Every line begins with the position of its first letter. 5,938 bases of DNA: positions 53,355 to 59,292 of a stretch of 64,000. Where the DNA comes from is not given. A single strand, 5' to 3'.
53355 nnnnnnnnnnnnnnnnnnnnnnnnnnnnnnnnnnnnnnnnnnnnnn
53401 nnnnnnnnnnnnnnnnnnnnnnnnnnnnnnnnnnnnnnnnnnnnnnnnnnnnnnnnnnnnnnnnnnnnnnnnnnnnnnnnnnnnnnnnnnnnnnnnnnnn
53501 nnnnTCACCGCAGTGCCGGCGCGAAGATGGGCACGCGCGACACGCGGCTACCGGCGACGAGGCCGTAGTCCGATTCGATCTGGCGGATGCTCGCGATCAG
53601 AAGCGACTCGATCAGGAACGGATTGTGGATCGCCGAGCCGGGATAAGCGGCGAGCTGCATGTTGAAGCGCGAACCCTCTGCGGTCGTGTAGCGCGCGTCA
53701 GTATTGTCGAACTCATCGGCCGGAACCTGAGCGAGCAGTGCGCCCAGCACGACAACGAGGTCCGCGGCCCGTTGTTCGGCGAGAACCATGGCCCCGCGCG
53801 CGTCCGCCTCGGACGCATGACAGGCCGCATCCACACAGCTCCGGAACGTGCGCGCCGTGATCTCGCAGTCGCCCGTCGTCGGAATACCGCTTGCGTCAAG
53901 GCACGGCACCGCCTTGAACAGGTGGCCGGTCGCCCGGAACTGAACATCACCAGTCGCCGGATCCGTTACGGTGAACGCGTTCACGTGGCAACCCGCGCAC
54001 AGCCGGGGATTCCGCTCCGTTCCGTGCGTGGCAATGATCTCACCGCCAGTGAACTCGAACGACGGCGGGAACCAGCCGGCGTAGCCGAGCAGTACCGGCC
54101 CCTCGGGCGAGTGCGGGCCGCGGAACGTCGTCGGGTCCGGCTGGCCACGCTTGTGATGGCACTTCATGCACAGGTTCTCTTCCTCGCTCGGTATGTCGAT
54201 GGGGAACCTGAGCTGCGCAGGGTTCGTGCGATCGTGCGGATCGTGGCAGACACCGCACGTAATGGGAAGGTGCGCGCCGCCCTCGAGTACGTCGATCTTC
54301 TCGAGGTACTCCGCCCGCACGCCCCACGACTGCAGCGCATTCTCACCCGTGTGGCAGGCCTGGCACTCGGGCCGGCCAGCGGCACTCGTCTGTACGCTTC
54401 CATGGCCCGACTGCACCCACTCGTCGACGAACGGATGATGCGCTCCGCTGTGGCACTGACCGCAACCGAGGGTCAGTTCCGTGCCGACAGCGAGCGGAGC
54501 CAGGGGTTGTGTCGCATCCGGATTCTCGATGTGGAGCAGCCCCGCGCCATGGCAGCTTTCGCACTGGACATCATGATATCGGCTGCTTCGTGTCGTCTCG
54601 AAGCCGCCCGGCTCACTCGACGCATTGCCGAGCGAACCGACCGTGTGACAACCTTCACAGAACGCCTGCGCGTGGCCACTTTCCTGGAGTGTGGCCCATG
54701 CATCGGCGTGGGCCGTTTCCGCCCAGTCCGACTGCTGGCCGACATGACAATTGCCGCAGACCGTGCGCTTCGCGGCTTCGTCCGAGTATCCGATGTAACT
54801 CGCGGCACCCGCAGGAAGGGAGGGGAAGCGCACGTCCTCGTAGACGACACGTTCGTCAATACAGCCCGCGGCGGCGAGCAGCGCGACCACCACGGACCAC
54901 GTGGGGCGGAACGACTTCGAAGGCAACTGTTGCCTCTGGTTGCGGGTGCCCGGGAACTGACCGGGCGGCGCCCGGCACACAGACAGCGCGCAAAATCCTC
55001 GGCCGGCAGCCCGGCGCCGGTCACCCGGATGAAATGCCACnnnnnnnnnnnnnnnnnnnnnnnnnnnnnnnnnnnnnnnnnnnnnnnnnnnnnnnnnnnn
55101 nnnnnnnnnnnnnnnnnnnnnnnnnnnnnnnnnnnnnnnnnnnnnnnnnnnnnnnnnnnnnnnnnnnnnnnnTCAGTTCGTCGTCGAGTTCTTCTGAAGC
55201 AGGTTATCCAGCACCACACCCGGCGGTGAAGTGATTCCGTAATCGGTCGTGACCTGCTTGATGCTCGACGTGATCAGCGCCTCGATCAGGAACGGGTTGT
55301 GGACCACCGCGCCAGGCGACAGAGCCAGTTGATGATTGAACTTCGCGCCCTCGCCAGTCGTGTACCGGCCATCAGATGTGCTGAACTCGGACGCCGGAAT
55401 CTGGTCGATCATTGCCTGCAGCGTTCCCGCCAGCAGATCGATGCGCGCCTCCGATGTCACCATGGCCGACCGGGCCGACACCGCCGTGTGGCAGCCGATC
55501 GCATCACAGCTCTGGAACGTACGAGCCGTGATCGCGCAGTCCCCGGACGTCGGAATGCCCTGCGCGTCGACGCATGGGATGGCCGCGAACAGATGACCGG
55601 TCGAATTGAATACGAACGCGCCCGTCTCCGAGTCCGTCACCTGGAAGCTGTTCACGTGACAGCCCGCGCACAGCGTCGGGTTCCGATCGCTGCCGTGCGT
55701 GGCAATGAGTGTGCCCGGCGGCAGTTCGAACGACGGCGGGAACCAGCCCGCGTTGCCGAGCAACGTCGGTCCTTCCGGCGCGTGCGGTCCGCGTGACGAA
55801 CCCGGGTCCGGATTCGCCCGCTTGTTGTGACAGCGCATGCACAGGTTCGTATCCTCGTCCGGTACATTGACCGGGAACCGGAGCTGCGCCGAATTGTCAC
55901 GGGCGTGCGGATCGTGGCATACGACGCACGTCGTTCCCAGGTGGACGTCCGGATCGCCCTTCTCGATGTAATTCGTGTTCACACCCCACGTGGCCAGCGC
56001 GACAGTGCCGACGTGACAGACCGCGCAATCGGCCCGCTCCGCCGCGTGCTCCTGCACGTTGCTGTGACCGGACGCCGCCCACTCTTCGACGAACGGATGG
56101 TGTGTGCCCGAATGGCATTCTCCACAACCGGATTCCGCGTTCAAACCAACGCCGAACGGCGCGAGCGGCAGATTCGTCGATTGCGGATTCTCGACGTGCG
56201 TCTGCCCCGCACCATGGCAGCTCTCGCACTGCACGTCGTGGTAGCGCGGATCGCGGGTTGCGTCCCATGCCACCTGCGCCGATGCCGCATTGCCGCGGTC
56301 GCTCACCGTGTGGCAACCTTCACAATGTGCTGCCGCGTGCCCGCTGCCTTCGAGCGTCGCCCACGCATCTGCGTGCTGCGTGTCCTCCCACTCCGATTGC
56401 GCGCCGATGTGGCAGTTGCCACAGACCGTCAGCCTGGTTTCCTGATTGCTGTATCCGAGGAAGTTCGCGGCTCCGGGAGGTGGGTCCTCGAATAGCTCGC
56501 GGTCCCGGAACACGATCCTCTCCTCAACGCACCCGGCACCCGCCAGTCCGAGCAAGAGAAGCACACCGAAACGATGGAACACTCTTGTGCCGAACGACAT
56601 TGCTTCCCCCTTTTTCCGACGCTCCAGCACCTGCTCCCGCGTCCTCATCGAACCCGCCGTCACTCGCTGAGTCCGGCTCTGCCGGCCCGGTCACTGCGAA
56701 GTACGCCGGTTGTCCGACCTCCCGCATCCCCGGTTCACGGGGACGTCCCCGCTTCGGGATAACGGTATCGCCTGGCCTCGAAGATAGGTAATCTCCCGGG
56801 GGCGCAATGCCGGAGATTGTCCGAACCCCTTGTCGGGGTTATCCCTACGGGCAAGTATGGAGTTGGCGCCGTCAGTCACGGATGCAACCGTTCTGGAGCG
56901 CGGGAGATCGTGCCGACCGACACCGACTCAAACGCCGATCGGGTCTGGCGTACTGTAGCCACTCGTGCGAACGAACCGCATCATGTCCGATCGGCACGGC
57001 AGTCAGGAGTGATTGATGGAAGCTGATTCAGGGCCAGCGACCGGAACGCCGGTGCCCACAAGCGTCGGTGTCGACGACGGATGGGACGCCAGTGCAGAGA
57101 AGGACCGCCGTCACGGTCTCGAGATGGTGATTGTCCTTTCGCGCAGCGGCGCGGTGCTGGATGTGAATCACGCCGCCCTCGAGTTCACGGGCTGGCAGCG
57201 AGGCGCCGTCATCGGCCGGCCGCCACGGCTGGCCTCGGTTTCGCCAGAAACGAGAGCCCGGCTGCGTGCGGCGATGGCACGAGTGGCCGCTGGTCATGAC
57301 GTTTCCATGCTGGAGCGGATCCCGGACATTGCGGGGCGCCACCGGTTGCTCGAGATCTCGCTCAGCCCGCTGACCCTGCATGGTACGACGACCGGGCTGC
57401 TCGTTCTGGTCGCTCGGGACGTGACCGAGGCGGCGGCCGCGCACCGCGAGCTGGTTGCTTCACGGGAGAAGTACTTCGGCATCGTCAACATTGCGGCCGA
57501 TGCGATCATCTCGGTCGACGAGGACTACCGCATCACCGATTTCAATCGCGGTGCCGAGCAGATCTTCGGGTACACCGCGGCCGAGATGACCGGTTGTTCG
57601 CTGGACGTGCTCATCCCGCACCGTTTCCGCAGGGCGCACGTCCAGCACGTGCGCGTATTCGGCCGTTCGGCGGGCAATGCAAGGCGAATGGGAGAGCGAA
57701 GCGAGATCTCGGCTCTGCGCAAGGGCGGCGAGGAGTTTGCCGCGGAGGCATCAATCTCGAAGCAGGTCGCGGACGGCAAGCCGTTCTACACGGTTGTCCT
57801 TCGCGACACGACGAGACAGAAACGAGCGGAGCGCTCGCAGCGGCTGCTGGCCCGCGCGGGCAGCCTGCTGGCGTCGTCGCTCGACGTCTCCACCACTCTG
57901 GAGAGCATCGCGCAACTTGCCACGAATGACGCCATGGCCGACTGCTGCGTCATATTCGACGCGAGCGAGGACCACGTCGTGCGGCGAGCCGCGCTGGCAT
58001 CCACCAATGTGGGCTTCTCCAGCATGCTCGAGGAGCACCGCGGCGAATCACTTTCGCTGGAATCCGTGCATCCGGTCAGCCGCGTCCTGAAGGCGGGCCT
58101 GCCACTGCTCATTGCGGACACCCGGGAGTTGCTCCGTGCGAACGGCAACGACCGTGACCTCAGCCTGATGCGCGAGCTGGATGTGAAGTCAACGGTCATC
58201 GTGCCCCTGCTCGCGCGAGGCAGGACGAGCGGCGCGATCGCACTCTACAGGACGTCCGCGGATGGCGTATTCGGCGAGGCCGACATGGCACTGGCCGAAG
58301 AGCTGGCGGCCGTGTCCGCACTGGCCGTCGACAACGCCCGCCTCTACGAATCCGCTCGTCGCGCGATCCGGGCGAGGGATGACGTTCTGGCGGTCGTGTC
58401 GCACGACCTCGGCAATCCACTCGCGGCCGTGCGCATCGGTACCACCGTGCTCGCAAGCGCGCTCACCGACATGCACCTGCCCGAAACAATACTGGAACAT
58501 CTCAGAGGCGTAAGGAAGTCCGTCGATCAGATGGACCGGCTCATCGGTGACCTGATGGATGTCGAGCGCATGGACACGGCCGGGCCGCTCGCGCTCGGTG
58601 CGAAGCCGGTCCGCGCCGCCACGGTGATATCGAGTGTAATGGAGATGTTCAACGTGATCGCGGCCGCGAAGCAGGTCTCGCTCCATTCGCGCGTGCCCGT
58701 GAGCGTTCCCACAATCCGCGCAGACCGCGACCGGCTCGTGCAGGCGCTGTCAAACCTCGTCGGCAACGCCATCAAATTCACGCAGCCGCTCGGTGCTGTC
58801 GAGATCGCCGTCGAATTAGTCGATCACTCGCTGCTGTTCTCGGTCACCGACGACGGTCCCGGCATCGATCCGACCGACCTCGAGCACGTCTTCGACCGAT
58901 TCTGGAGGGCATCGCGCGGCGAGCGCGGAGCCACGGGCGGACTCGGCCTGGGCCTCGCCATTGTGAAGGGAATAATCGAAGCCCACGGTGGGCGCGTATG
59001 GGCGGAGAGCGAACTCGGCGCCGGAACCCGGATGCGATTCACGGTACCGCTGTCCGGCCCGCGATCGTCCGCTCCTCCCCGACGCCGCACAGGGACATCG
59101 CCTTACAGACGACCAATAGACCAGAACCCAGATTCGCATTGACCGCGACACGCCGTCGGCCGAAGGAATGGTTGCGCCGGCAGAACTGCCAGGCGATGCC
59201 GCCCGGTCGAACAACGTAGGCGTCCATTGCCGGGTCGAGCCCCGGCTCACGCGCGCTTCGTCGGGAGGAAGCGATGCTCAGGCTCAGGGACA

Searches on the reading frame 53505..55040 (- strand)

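Call 4: search_protein_families(library=pfam, proteins=[window:53505-55040:-], max_evalue=0.01)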
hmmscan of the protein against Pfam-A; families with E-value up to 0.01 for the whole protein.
window:53505-55040:- (511 aa): 5 families
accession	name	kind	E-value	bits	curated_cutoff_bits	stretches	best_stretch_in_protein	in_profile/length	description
PF14522.11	Cytochrome_C7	-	4.9e-08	33.1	24.8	2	190-266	13-66/67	Cytochrome c7 and related cytochrome c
PF13435.11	Cytochrome_C554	-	3e-07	31.7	20.8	1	94-165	1-84/84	Cytochrome c554 and c-prime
PF14537.11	Cytochrom_c3_2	-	1.9e-06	28.7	25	1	190-296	6-79/79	Cytochrome c3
PF09699.15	Paired_CXXCH_1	-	1.7e-05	24.8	20.6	1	262-297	9-38/41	Doubled CXXCH motif (Paired_CXXCH_1)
PF22113.1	Mtrc-MtrF_II-IV_dom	-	2.3e-05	24.4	30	1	89-167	78-166/176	Outer membrane cytochrome MtrC/MtrF-like, domains II/IV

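Call 5: search_protein_families(library=ncbifam, proteins=[window:53505-55040:-], max_evalue=0.01)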
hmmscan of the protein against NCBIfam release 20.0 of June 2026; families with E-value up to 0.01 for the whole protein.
window:53505-55040:- (511 aa): 5 families
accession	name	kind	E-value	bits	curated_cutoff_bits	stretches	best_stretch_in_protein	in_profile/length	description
NF041198.1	UshA_like_PCGU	equivalog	1.5e-15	56.8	275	1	92-201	408-512/519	UshA-like (seleno)protein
NF041028.1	decahem_GSU2203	exception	9e-09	35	325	1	156-300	66-212/317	GSU2203 family decaheme c-type cytochrome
TIGR03508.1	decahem_SO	subfamily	1.4e-06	28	192.2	1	126-299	3-178/258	DmsE family decaheme c-type cytochrome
TIGR01905.1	paired_CXXCH_1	subfamily_domain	0.00012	21.9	25.2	1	261-297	8-38/41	doubled CXXCH domain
NF043010.1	Cyt554_Nsmonas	equivalog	0.00018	21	400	0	91-167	30-118/238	cytochrome c-550 CycA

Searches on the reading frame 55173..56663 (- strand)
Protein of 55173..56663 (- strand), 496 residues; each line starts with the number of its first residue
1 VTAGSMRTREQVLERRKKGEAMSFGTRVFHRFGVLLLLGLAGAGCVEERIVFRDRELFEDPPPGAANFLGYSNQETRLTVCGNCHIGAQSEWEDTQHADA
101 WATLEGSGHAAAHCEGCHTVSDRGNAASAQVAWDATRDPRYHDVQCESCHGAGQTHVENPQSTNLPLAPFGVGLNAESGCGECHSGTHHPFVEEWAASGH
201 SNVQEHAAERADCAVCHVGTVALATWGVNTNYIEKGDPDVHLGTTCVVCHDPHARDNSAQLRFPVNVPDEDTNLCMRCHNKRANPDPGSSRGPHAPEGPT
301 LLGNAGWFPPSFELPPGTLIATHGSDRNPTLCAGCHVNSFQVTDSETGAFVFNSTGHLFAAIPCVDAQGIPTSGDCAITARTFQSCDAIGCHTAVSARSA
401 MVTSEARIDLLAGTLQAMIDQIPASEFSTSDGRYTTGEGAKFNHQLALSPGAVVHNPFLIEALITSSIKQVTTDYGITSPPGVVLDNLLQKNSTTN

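Call 4: search_protein_families(library=pfam, proteins=[window:55173-56663:-], max_evalue=0.01)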
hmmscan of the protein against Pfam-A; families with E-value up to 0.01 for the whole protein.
window:55173-56663:- (496 aa): 4 families
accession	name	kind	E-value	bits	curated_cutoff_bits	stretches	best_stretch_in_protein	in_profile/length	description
PF14522.11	Cytochrome_C7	-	1.3e-07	31.8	24.8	1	241-283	8-52/67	Cytochrome c7 and related cytochrome c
PF09699.15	Paired_CXXCH_1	-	3.3e-06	27.1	20.6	1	245-282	8-39/41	Doubled CXXCH motif (Paired_CXXCH_1)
PF13435.11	Cytochrome_C554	-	1.3e-05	26.4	20.8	1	80-151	1-84/84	Cytochrome c554 and c-prime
PF14537.11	Cytochrom_c3_2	-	0.00029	21.7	25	0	142-218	5-65/79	Cytochrome c3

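Call 5: search_protein_families(library=ncbifam, proteins=[window:55173-56663:-], max_evalue=0.01)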
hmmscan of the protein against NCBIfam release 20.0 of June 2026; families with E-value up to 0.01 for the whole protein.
window:55173-56663:- (496 aa): 4 families
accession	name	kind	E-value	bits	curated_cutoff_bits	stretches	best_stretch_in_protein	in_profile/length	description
NF041198.1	UshA_like_PCGU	equivalog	3.6e-17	62.1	275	1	79-188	409-512/519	UshA-like (seleno)protein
TIGR03508.1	decahem_SO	subfamily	2e-07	30.7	192.2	1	112-217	3-101/258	DmsE family decaheme c-type cytochrome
NF041028.1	decahem_GSU2203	exception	6e-06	25.7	325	1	113-283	38-185/317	GSU2203 family decaheme c-type cytochrome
TIGR01905.1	paired_CXXCH_1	subfamily_domain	9.6e-05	22.2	25.2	1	245-282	8-39/41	doubled CXXCH domain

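Call 34: search_solved_structures(query=window:55173-56663:-, max_evalue=1)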
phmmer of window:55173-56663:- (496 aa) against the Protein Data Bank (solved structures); distinct sequences matched with E-value up to 1: 6.
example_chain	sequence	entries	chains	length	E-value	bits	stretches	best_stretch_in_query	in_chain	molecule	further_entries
6qvm_A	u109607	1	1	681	8.6e-07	31.3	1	143-315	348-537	Multiheme cytochrome cf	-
6i5b_A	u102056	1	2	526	1.1e-06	31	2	112-185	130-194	Uncharacterized protein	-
1qdb_A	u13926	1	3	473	0.14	14.2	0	64-102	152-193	CYTOCHROME C NITRITE REDUCTASE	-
1fs7_A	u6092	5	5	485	0.25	13.3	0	62-102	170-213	CYTOCHROME C NITRITE REDUCTASE | Cytochrome c-552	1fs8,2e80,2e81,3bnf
3bng_A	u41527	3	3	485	0.25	13.3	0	62-102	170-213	Cytochrome c-552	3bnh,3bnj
1fs9_A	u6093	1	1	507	0.28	13.1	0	62-102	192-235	CYTOCHROME C NITRITE REDUCTASE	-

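Call 68: search_solved_structures(query=A3, max_evalue=0.1, show_alignments=1)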
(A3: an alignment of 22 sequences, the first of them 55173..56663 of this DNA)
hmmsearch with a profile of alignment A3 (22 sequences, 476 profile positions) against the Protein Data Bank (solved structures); distinct sequences matched with E-value up to 0.1: 9.
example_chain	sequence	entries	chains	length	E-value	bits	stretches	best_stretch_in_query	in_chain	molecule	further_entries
6qvm_A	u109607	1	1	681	2.9e-19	72.3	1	90-450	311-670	Multiheme cytochrome cf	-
6i5b_A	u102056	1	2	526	2.7e-14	55.9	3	213-293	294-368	Uncharacterized protein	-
8rv0_Y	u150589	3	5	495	1.8e-08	36.7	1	211-334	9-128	Octaheme cytochrome c nitrite reductase | Octaheme nitrite c cytochrome c reductase | Octaheme nitrite reductase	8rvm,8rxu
6r2q_A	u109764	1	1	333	0.00023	23.2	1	86-268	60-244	Cystathionine beta-synthase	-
1fgj_A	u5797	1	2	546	0.00032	22.7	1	154-330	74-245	HYDROXYLAMINE OXIDOREDUCTASE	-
1bvb_A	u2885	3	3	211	0.00056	21.9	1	59-135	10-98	CYTOCHROME C-554 | CYTOCHROME C554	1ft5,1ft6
9yuq_N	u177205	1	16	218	0.00081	21.4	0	225-263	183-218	Putative multiheme cytochrome c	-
4fas_A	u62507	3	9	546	0.0019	20.2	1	154-330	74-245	Hydroxylamine oxidoreductase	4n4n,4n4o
6m0p_A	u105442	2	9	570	0.0022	19.9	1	154-330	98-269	Aerobic hydroxylamine oxidoreductase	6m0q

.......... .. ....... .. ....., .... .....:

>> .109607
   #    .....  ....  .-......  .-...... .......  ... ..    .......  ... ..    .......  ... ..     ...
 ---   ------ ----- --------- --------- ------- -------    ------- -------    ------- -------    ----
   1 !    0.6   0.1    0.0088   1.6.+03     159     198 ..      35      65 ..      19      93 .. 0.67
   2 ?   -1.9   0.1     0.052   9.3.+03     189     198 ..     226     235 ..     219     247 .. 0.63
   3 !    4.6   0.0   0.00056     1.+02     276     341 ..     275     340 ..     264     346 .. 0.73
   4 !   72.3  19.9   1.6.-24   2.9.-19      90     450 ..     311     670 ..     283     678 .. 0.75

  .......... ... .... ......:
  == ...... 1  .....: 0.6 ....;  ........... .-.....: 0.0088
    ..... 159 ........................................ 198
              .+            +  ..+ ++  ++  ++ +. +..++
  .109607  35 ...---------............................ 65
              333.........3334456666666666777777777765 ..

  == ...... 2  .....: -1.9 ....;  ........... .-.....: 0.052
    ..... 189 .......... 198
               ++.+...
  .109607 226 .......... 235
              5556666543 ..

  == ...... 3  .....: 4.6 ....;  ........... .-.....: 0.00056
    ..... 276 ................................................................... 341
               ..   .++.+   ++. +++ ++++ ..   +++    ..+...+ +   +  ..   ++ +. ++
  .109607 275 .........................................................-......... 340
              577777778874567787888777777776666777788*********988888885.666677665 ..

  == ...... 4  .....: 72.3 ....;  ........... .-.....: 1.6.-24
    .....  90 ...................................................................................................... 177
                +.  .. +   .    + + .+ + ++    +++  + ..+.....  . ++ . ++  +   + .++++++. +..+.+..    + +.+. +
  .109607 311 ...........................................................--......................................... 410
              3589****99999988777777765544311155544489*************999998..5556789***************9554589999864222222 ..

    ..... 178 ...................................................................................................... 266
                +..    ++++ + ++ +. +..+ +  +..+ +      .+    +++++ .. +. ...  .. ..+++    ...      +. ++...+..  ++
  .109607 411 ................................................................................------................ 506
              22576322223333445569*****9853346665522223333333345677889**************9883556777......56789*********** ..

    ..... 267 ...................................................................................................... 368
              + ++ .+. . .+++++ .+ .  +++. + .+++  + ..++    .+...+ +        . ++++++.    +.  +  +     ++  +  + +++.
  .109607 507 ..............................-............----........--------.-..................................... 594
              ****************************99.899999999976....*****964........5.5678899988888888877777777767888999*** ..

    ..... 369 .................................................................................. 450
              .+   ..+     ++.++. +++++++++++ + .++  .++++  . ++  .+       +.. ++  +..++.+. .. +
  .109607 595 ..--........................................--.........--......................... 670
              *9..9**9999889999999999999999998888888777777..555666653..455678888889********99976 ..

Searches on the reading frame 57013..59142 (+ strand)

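Call 85: search_protein_families(library=pfam, proteins=[window:57013-59142:+], max_evalue=0.0001)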
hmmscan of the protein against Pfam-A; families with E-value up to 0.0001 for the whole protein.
window:57013-59142:+ (709 aa): 9 families
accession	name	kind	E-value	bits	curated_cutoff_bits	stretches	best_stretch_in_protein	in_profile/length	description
PF02518.31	HATPase_c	-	2.9e-31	108.6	26.4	1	571-681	2-110/111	Histidine kinase-, DNA gyrase B-, and HSP90-like ATPase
PF08448.16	PAS_4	-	1.5e-21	77.2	23.1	2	38-141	7-109/110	PAS fold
PF00989.32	PAS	-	1.5e-19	70.6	22.6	2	38-136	13-112/113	PAS fold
PF13426.13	PAS_9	-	1.9e-18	67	27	2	163-267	2-102/103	PAS domain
PF01590.32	GAF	-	4.2e-11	44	22.4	1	291-438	1-132/133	GAF domain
PF00512.31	HisKA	-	1.6e-10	41.3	26.9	1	454-522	1-65/66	His Kinase A (phospho-acceptor) domain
PF13188.13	PAS_8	-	2.1e-10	40.6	21.8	1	153-203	2-53/65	PAS domain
PF13185.12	GAF_2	-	3.7e-10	40.6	28.6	1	290-440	2-136/136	GAF domain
PF13492.12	GAF_3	-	6.1e-05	23.9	27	1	389-441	78-129/129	GAF domain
